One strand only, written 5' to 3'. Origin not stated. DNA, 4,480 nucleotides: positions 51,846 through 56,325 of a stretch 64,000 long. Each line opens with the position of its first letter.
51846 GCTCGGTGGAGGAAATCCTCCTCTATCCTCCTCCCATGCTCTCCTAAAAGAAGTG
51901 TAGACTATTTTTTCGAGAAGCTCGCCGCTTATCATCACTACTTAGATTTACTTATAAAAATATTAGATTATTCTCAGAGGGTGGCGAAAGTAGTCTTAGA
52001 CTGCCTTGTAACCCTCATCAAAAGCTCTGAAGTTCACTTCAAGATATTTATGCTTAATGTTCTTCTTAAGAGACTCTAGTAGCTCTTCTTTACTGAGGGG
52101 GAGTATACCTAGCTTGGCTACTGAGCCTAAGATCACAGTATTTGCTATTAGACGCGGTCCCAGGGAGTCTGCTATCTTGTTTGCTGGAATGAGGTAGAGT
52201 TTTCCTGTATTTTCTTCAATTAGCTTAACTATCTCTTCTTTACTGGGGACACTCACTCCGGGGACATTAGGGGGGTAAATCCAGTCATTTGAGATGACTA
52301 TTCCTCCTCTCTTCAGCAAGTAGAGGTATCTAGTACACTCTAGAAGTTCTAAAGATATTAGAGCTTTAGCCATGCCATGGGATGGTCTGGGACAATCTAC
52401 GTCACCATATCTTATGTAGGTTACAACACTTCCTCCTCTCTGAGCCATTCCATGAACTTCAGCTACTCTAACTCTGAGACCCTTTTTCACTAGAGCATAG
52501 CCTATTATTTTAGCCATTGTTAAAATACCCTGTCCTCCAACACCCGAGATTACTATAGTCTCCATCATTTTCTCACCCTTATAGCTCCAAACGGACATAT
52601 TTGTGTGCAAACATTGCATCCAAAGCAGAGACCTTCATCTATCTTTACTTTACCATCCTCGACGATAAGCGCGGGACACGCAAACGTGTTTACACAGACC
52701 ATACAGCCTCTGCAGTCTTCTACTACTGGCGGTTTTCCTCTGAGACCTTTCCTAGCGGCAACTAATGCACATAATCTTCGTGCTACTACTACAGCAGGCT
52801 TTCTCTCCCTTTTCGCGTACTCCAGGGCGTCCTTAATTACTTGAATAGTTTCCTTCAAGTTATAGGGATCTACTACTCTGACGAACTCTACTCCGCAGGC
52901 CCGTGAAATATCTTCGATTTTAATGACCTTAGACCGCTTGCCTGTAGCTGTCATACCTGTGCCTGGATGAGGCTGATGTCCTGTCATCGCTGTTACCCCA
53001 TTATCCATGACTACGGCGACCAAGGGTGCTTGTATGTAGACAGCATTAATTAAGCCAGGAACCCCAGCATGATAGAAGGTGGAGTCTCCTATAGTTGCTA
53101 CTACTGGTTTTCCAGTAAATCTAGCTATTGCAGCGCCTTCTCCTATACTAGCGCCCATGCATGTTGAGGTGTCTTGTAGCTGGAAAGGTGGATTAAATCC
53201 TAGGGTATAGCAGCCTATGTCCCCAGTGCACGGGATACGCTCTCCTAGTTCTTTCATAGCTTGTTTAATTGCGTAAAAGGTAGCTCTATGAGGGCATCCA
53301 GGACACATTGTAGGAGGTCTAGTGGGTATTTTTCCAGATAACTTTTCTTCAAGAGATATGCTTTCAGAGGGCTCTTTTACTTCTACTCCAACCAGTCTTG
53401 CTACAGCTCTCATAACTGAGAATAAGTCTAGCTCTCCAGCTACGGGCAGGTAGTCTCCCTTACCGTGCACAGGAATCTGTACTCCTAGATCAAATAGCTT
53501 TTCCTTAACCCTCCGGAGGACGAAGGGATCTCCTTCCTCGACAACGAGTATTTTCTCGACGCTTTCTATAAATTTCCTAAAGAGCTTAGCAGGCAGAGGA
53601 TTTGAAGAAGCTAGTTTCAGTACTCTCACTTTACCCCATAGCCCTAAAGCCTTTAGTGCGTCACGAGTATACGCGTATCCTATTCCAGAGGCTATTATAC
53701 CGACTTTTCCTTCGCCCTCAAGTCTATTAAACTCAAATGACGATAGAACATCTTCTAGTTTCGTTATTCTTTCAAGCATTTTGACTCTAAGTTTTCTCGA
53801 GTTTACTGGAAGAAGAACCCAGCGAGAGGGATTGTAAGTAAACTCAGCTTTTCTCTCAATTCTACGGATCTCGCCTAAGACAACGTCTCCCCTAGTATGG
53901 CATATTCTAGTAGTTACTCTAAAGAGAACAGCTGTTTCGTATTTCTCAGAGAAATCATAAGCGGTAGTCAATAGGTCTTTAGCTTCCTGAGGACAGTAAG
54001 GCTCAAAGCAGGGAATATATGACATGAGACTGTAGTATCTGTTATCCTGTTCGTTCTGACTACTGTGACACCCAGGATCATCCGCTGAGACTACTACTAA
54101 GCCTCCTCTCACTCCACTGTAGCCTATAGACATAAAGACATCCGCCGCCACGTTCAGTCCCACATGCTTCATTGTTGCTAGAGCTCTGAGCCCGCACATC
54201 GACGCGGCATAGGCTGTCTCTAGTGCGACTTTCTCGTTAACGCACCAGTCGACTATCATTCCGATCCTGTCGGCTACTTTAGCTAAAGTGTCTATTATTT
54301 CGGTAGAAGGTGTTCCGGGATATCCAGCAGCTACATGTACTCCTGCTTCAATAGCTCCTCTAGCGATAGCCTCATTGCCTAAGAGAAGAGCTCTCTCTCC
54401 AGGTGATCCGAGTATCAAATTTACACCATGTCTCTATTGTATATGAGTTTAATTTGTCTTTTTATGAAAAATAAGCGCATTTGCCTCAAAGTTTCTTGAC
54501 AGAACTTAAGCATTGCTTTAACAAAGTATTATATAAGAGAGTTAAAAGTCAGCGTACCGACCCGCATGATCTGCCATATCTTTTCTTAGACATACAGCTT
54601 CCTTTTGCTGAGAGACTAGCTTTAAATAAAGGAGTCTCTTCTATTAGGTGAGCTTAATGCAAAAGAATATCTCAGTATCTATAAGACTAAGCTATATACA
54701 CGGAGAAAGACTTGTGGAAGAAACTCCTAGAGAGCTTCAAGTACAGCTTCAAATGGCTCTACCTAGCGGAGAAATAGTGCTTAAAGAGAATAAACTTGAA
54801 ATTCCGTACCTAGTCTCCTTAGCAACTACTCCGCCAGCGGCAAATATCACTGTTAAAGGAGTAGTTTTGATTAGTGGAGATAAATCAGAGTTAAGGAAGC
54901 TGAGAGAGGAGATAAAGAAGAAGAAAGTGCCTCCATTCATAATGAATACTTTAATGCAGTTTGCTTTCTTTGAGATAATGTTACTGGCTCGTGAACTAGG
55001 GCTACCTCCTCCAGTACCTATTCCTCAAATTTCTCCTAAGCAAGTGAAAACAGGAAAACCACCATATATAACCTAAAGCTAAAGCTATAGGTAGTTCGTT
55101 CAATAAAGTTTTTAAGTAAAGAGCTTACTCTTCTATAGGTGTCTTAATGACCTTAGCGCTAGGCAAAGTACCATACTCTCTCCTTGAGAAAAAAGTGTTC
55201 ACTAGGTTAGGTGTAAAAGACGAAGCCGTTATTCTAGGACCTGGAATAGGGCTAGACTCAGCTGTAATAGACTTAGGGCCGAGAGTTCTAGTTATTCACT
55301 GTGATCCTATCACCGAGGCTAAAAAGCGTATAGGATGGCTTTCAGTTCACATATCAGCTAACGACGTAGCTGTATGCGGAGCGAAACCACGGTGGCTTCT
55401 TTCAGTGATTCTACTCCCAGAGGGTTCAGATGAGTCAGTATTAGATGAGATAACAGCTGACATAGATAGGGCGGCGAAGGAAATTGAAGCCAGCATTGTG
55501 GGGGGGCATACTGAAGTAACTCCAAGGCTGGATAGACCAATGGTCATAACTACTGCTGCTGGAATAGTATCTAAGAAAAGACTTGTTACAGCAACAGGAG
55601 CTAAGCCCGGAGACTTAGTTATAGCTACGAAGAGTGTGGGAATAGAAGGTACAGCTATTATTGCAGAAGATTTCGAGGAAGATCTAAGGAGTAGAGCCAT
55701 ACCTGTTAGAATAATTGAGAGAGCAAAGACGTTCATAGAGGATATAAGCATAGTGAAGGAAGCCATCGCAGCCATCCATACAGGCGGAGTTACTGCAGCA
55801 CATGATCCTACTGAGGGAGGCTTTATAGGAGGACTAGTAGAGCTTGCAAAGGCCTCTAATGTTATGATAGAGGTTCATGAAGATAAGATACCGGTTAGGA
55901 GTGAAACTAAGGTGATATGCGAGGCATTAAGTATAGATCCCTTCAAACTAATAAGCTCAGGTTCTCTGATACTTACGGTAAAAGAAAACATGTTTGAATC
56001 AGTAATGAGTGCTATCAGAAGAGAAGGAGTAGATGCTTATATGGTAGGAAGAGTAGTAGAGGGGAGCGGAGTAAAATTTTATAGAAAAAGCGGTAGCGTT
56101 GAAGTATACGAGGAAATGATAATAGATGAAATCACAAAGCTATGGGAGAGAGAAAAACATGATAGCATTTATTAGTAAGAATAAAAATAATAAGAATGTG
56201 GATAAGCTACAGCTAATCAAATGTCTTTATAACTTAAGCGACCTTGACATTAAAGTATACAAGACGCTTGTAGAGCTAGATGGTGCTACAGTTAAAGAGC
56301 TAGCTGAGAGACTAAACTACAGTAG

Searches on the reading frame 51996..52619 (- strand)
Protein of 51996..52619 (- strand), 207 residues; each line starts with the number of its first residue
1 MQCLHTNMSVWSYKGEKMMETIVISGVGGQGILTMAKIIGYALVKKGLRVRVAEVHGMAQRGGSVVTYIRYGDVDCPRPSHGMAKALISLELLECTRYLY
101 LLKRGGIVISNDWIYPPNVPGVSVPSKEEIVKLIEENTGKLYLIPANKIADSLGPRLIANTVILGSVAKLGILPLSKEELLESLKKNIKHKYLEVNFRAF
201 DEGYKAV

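Call 58: search_protein_families(library=pfam, proteins=[window:51996-52619:-], max_evalue=0.001)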
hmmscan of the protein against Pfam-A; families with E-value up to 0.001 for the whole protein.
window:51996-52619:- (207 aa): 1 family
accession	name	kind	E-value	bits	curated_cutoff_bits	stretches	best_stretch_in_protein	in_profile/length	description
PF01558.24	POR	-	5e-38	131.4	27.4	1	28-204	1-172/173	Pyruvate ferredoxin/flavodoxin oxidoreductase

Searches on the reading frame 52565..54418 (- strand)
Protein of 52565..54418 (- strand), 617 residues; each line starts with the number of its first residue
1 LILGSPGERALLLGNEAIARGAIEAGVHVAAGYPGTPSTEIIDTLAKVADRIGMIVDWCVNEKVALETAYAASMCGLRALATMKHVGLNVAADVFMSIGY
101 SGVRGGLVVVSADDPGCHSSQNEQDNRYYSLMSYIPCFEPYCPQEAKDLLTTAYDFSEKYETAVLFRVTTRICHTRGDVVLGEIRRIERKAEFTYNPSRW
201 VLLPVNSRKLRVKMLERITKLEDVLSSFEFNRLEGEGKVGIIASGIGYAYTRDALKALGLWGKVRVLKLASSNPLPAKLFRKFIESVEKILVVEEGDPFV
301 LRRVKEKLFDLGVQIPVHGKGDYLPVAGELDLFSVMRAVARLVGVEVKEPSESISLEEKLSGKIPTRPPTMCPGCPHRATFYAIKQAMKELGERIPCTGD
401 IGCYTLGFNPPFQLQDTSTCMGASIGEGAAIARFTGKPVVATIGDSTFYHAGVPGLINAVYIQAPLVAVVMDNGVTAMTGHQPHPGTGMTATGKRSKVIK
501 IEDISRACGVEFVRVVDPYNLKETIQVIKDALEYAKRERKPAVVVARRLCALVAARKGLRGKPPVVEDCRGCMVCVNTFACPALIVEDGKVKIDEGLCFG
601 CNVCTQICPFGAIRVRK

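Call 58: search_protein_families(library=pfam, proteins=[window:52565-54418:-], max_evalue=0.001)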
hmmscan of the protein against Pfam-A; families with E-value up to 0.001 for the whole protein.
window:52565-54418:- (617 aa): 7 families
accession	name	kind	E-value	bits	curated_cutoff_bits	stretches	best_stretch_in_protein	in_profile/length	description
PF02775.26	TPP_enzyme_C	-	2.1e-21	76.7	21.9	1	400-545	1-150/151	Thiamine pyrophosphate enzyme, C-terminal TPP binding domain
PF01855.24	POR_N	-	3.4e-09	37.2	27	1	21-185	2-171/231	Pyruvate flavodoxin/ferredoxin oxidoreductase, thiamine diP-bdg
PF00037.32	Fer4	-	2.9e-06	27.3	21.1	1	591-614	1-24/24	4Fe-4S binding domain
PF12797.12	Fer4_2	-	6.2e-05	23.2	24.5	0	590-610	2-22/22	4Fe-4S binding domain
PF12800.12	Fer4_4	-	0.00012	22.6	24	0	597-611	3-17/17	4Fe-4S binding domain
PF12837.12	Fer4_6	-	0.00042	20.6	25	1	590-613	1-24/24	4Fe-4S binding domain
PF02776.23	TPP_enzyme_N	-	0.00066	19.9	26.8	0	15-79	4-65/119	Thiamine pyrophosphate enzyme, N-terminal TPP binding domain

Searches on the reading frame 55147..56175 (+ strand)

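Call 58: search_protein_families(library=pfam, proteins=[window:55147-56175:+], max_evalue=0.001)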
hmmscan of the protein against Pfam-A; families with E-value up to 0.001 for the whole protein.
window:55147-56175:+ (342 aa): 2 families
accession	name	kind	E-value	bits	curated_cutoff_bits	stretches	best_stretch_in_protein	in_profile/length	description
PF02769.27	AIRS_C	-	1e-24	87.9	23.1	1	153-312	1-154/156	AIR synthase related protein, C-terminal domain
PF00586.29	AIRS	-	3.2e-19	69.8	24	1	37-141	3-112/112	AIR synthase related protein, N-terminal domain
